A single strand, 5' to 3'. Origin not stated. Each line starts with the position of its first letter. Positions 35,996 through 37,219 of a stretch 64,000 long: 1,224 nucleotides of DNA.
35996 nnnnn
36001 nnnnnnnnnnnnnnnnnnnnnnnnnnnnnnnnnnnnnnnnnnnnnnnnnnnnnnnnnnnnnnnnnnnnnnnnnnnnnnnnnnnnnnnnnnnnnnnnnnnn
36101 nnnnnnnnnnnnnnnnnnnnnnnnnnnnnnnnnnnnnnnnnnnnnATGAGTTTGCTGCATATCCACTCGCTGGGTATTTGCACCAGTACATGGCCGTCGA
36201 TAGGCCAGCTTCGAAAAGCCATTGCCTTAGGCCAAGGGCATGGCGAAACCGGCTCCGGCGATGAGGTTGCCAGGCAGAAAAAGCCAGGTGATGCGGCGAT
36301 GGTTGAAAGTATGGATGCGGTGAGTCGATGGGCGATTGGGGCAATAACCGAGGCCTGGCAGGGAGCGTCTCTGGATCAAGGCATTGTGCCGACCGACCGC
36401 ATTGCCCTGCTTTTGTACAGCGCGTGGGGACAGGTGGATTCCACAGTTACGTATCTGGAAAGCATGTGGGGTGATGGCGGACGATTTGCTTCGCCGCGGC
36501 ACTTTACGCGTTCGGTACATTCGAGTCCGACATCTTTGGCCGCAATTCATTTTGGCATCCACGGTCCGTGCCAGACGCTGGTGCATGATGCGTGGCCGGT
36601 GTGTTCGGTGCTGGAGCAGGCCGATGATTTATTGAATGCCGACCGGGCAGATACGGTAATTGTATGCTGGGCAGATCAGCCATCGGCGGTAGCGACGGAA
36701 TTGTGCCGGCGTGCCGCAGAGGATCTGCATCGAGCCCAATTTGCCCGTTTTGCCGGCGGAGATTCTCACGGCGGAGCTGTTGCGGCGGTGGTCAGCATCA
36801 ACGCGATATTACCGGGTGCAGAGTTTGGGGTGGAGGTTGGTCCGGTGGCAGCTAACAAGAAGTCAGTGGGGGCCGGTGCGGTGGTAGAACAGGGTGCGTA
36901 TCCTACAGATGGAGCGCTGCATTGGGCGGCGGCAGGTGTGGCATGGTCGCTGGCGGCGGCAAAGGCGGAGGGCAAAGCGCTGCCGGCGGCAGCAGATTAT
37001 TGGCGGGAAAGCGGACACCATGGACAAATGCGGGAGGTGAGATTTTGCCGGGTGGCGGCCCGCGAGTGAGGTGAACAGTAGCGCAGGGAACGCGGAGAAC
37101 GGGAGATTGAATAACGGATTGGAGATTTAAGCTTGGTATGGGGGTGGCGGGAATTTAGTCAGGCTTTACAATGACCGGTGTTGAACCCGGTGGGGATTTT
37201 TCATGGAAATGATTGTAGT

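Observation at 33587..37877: Compact ACP-less cassette: flavin-dependent halogenase-like enzyme + ketosynthase + Cys-less KS partner + degenerate MBL-fold protein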

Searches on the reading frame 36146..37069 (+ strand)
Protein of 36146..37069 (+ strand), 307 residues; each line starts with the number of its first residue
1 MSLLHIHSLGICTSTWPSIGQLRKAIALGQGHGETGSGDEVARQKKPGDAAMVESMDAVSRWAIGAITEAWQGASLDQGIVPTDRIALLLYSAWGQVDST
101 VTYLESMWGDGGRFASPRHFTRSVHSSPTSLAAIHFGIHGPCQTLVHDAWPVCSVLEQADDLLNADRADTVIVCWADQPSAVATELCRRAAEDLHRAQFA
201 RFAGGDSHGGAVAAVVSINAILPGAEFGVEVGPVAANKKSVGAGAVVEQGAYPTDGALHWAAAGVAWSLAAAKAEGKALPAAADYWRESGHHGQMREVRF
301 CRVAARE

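Call 5: search_protein_families(library=pfam, proteins=[window:36146-37069:+], max_evalue=0.01)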
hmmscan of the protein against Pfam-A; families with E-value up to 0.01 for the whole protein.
window:36146-37069:+ (307 aa): 1 family
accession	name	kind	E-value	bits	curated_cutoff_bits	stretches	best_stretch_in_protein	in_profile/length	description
PF00109.32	ketoacyl-synt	-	0.0016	18.6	20.8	1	51-174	81-199/252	Beta-ketoacyl synthase, N-terminal domain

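Call 6: search_protein_families(library=ncbifam, proteins=[window:36146-37069:+], max_evalue=0.01)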
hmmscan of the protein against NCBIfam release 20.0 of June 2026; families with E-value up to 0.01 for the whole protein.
window:36146-37069:+ (307 aa): 3 families
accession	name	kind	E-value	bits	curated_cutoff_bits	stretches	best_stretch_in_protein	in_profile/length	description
TIGR03150.1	fabF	equivalog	3.7e-05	22.6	493.75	1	53-178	65-190/407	beta-ketoacyl-ACP synthase II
NF005589.0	PRK07314.1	subfamily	0.00017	20.5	387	1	54-179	69-194/413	beta-ketoacyl-ACP synthase II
NF004970.0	PRK06333.1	subfamily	0.005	15.7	525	1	55-174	78-197/424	beta-ketoacyl-ACP synthase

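Call 9: find_homologous_proteins(query=window:36146-37069:+, max_evalue=0.001)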
Query window:36146-37069:+ (307 aa): 14 proteins with E <= 0.001 among 8000 candidates.
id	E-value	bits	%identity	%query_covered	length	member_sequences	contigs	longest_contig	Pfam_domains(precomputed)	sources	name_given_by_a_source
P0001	6.5e-202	687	100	100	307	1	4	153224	-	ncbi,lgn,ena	-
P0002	2.1e-175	600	88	100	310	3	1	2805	-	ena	-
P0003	8.2e-137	474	71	100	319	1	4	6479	-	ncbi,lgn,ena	-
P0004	7.9e-130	451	68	99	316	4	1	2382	-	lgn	-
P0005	4.9e-128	445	67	98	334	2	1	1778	-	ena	-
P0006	1.0e-123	431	65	99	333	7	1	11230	PF13723.13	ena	-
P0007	2.6e-95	337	55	98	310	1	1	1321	PF00109.33,PF13723.13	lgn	-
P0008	9.5e-52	194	44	81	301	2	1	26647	-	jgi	jgi:hypothetical protein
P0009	7.3e-49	185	43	82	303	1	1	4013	-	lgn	-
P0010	1.3e-48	184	40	93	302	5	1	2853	-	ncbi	-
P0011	8.2e-40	155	41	73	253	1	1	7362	PF13723.13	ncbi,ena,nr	ncbi:MAG TPA: beta-ketoacyl synthase chain length factor [Phycisphaerae bacterium]|nr:beta-ketoacyl 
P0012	3.8e-39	153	49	55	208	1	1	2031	PF13723.13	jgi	jgi:hypothetical protein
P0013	9.8e-38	148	43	70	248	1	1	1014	PF13723.13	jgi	jgi:3-oxoacyl-(acyl-carrier-protein) synthase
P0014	1.1e-31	128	44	55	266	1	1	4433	PF13723.13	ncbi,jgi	ncbi:MAG TPA: beta-ketoacyl synthase chain length factor [Phycisphaerae bacterium]|jgi:3-oxoacyl-(ac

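Call 10: find_encoding_contigs(protein=P0008, flank=10000, max_places=3)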
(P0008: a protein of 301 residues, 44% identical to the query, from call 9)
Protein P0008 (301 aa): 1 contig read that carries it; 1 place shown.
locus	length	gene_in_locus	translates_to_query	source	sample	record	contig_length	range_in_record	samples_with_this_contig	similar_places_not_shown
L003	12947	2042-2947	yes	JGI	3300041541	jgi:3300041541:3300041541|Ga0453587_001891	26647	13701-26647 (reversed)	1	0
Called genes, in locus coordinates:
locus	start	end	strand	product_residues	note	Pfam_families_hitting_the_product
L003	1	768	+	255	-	?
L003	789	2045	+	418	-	PF00109:ketoacyl-synt, PF02801:Ketoacyl-synt_C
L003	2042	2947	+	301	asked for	-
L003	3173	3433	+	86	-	PF02604:PhdYeFM_antitox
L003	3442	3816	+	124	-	PF01850:PIN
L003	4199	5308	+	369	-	PF01571:GCV_T, PF08669:GCV_T_C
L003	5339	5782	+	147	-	PF01597:GCV_H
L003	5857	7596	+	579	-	PF00496:SBP_bac_5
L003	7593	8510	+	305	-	PF19300:BPD_transp_1_N (faint), PF00528:BPD_transp_1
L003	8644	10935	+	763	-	-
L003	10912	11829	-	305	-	PF14100:DUF6807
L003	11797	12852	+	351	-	PF01073:3Beta_HSD, PF01370:Epimerase, PF02719:Polysacc_synt_2, PF04321:RmlD_sub_bind, PF16363:GDP_Man_Dehyd, PF07993:NAD_binding_4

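Call 11: find_encoding_contigs(protein=P0006, flank=10000, max_places=3)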
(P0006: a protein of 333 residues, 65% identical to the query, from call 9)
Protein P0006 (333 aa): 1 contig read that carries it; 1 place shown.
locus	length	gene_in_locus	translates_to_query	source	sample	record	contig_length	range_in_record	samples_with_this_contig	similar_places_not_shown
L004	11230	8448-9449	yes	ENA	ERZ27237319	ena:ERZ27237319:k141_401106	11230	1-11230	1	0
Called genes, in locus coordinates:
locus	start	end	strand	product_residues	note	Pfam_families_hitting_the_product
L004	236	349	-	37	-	-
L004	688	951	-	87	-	-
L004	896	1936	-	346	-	-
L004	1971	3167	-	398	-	-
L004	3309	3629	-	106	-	-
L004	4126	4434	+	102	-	-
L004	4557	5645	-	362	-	PF01926:MMR_HSR1, PF02421:FeoB_N, PF06071:YchF-GTPase_C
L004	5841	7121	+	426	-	PF01266:DAO (faint), PF01494:FAD_binding_3, PF04820:Trp_halogenase (weak), PF07992:Pyr_redox_2 (faint), PF13450:NAD_binding_8 (weak), PF04820:Trp_halogenase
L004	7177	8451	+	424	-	PF00109:ketoacyl-synt, PF02801:Ketoacyl-synt_C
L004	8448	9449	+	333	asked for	PF13723:Ketoacyl-synt_2 (weak)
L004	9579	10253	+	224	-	PF00753:Lactamase_B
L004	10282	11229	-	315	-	?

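Call 12: find_encoding_contigs(protein=P0011, flank=10000, max_places=3)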
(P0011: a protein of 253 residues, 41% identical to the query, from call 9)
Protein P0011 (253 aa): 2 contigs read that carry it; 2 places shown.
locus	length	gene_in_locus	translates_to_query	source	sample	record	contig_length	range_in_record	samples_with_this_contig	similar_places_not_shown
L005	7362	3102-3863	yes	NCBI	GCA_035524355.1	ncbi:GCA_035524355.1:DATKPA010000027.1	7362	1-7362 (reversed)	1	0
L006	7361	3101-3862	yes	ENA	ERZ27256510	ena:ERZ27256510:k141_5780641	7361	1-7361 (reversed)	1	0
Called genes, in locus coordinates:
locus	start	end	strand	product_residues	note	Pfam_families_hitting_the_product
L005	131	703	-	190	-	PF01475:FUR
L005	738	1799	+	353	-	PF00160:Pro_isomerase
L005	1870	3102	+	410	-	PF00109:ketoacyl-synt, PF00108:Thiolase_N (faint), PF02801:Ketoacyl-synt_C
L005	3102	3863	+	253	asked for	PF13723:Ketoacyl-synt_2 (weak)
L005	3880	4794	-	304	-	PF00140:Sigma70_r1_2, PF04542:Sigma70_r2, PF04539:Sigma70_r3, PF04545:Sigma70_r4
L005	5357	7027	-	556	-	PF00919:UPF0004, PF04055:Radical_SAM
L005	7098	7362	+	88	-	?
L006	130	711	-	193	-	PF01475:FUR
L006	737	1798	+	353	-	PF00160:Pro_isomerase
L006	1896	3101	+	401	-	PF00109:ketoacyl-synt, PF00108:Thiolase_N (faint), PF02801:Ketoacyl-synt_C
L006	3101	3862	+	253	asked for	PF13723:Ketoacyl-synt_2 (weak)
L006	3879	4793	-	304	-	PF00140:Sigma70_r1_2, PF04542:Sigma70_r2, PF04539:Sigma70_r3, PF04545:Sigma70_r4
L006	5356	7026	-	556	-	PF00919:UPF0004, PF04055:Radical_SAM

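Call 14: find_related_loci(query=A1, collection=genome_contigs, flank=10000)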
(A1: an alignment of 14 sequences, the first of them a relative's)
Query A1 (307 aa) in genome_contigs; peptide patterns used: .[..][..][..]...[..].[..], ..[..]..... (x = any residue, [..] = any of these).
84 stretches matched a pattern; 20 encode a relative of the query (tblastn E <= 1e-3); 20 distinct loci.
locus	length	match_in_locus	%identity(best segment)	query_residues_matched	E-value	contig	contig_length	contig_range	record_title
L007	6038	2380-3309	87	1-307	2e-177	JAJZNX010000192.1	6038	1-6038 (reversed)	MAG: Planctomycetota bacterium isolate MAS4.bin39 NODE_17054_length_6038_cov_2.908983, whole genome shotgun sequence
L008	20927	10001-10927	66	1-303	1e-126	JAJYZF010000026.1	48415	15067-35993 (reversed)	MAG: Planctomycetota bacterium isolate FK5.bin10 NODE_717_length_48415_cov_2.668261, whole genome shotgun sequence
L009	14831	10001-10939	66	1-307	1e-125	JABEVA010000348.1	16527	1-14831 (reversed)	MAG: Phycisphaerae bacterium isolate MAG 18 k99_739788, whole genome shotgun sequence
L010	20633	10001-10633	47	45-259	1e-54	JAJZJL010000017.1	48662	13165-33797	MAG: Planctomycetota bacterium isolate LSA5.bin36 NODE_897_length_48662_cov_2.988050, whole genome shotgun sequence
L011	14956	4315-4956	42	40-259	3e-52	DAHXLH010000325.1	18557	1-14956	MAG TPA_asm: Phycisphaerales bacterium isolate clean1592 k141_680823, whole genome shotgun sequence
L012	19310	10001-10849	38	4-298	1e-51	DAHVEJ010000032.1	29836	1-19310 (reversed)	MAG TPA_asm: Phycisphaerales bacterium isolate clean5707 NODE_32_length_29836_cov_4.534460, whole genome shotgun sequenc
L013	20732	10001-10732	41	42-299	3e-51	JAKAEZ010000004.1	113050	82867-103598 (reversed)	MAG: Planctomycetota bacterium isolate WY1.bin60 NODE_278_length_113050_cov_5.450519, whole genome shotgun sequence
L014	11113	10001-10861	37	2-300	6e-51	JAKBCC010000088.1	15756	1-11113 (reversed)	MAG: Planctomycetota bacterium isolate ZJ5.bin40 NODE_4999_length_15756_cov_3.086442, whole genome shotgun sequence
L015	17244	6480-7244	41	10-263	3e-47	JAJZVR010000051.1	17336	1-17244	MAG: Planctomycetota bacterium isolate SKS5.bin63 NODE_5872_length_17336_cov_7.160730, whole genome shotgun sequence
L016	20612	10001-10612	41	47-256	6e-47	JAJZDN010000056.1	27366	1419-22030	MAG: Planctomycetota bacterium isolate JA4.bin8 NODE_1509_length_27366_cov_2.460186, whole genome shotgun sequence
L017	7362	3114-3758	41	4-228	4e-45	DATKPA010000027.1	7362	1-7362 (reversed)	MAG TPA_asm: Phycisphaerae bacterium isolate SMAG_U14779 k141_3533074, whole genome shotgun sequence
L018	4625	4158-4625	48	42-201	3e-44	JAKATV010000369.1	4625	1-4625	MAG: Planctomycetota bacterium isolate YP3.bin105 NODE_25071_length_4625_cov_1.76434, whole genome shotgun sequence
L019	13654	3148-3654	47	49-219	1e-42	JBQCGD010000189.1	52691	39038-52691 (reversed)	MAG: Phycisphaerae bacterium isolate bin242 k141_83242, whole genome shotgun sequence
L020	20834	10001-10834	35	4-307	3e-41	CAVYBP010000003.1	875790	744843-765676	MAG: uncultured Phycisphaerales bacterium isolate MFD01213.bin.2.163 genome assembly, contig: contig_1606, whole genome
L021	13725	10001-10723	35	4-230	8e-39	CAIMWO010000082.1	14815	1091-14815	MAG: uncultured Phycisphaerales bacterium isolate AM-2014_bin-1447 genome assembly, contig: bin-1447:82/97, whole genome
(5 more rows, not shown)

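Call 20: search_solved_structures(query=A1, max_evalue=1, show_alignments=3)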
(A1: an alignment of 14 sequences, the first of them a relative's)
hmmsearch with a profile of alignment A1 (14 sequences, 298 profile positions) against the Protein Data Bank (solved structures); distinct sequences matched with E-value up to 1: 23.
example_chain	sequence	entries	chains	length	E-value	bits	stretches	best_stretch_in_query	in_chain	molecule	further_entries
9s5h_C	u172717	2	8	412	4.5e-09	39.5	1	53-175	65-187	3-oxoacyl-(Acyl-carrier-protein) synthase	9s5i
1j3n_A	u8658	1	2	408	0.00051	22.9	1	45-175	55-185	3-oxoacyl-(acyl-carrier protein) synthase II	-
8pj0_A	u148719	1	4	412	0.0038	20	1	50-175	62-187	3-oxoacyl-[acyl-carrier-protein] synthase 2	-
8cn8_A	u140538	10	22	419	0.0039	20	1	50-175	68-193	3-oxoacyl-[acyl-carrier-protein] synthase 2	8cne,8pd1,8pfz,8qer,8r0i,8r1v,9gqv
8cou_A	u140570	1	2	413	0.0043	19.8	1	50-175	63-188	3-oxoacyl-[acyl-carrier-protein] synthase 2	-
7oc0_A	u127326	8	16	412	0.0043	19.8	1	50-175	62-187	3-oxoacyl-[acyl-carrier-protein] synthase 2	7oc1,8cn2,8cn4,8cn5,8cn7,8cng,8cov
4jb6_A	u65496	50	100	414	0.0044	19.8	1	50-175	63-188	3-oxoacyl-[acyl-carrier-protein] synthase 2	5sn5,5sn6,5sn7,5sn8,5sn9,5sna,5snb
8qm1_A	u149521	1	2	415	0.014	18.1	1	50-174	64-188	3-oxoacyl-[acyl-carrier-protein] synthase 2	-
4b7v_A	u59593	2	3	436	0.016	18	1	50-174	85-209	3-OXOACYL-[ACYL-CARRIER-PROTEIN] SYNTHASE 2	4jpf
4xox_A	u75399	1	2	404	0.016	17.9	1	1-173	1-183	3-oxoacyl-ACP synthase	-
7pps_A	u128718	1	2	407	0.067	15.9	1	51-173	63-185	3-oxoacyl-[acyl-carrier-protein] synthase 1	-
4jga_A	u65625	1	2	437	0.069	15.9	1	18-179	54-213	3-oxoacyl-[acyl-carrier-protein] synthase 2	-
2gqd_A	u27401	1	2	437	0.13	14.9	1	47-119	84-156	3-oxoacyl-[acyl-carrier-protein] synthase 2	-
2alm_A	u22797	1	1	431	0.17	14.6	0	56-146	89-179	3-oxoacyl-(acyl-carrier-protein) synthase II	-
1ox0_A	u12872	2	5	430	0.18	14.5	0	56-146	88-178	Beta ketoacyl-acyl carrier protein synthase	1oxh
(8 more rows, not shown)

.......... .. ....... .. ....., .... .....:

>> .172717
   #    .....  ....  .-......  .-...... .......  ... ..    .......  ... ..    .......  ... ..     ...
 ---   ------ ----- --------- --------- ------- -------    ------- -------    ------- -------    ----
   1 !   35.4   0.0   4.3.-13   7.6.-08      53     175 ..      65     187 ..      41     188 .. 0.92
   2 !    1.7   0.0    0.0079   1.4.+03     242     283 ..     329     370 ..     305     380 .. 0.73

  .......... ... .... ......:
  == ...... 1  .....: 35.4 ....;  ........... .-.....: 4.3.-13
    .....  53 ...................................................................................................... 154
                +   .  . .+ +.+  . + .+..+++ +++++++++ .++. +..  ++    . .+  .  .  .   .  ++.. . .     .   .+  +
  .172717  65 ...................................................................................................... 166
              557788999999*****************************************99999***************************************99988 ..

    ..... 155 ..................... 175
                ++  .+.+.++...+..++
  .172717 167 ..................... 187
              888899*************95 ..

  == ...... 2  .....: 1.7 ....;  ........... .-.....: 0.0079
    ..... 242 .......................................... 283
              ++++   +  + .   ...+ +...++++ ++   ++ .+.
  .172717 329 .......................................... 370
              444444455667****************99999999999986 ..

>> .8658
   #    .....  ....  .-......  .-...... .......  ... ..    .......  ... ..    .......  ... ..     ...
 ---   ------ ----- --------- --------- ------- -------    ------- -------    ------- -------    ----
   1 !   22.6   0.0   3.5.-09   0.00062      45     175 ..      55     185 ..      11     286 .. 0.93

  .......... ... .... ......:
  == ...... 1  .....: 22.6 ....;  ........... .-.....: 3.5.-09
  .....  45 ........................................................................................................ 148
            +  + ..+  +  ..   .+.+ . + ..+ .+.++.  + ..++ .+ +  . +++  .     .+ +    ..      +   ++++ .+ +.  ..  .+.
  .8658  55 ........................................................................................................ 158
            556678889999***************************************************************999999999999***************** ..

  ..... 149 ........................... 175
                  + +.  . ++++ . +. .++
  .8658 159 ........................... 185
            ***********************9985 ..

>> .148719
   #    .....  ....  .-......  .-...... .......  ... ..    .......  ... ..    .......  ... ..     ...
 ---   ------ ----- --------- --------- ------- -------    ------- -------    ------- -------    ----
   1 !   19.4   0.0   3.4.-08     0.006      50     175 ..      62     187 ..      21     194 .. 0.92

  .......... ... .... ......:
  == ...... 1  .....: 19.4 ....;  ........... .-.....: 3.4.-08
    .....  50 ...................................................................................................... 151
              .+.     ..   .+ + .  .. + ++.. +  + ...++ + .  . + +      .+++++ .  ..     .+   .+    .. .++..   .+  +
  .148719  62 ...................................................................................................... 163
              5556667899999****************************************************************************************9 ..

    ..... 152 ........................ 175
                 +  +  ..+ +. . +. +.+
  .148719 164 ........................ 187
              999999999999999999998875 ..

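Call 34: find_related_loci(query=A3, collection=metagenome_contigs, flank=8000)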
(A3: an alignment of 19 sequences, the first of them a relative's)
Query A3 (307 aa) in metagenome_contigs; peptide patterns used: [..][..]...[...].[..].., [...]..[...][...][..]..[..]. (x = any residue, [..] = any of these).
92 stretches matched a pattern; 9 encode a relative of the query (tblastn E <= 1e-3); 9 distinct loci.
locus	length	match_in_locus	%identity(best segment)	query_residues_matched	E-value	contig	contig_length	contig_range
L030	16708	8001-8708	43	53-295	6e-56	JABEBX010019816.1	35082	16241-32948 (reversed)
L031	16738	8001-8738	40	47-303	1e-51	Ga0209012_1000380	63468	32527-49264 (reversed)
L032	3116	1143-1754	46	49-258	4e-45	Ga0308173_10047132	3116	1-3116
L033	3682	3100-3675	42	4-205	1e-42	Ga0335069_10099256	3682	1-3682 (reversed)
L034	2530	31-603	44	49-244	1e-40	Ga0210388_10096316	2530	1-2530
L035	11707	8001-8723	35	4-230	2e-39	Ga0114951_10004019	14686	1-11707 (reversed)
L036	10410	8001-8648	40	44-261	5e-36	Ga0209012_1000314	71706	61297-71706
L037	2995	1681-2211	46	83-257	1e-34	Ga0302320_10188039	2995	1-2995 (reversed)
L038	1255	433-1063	61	4-216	3e-30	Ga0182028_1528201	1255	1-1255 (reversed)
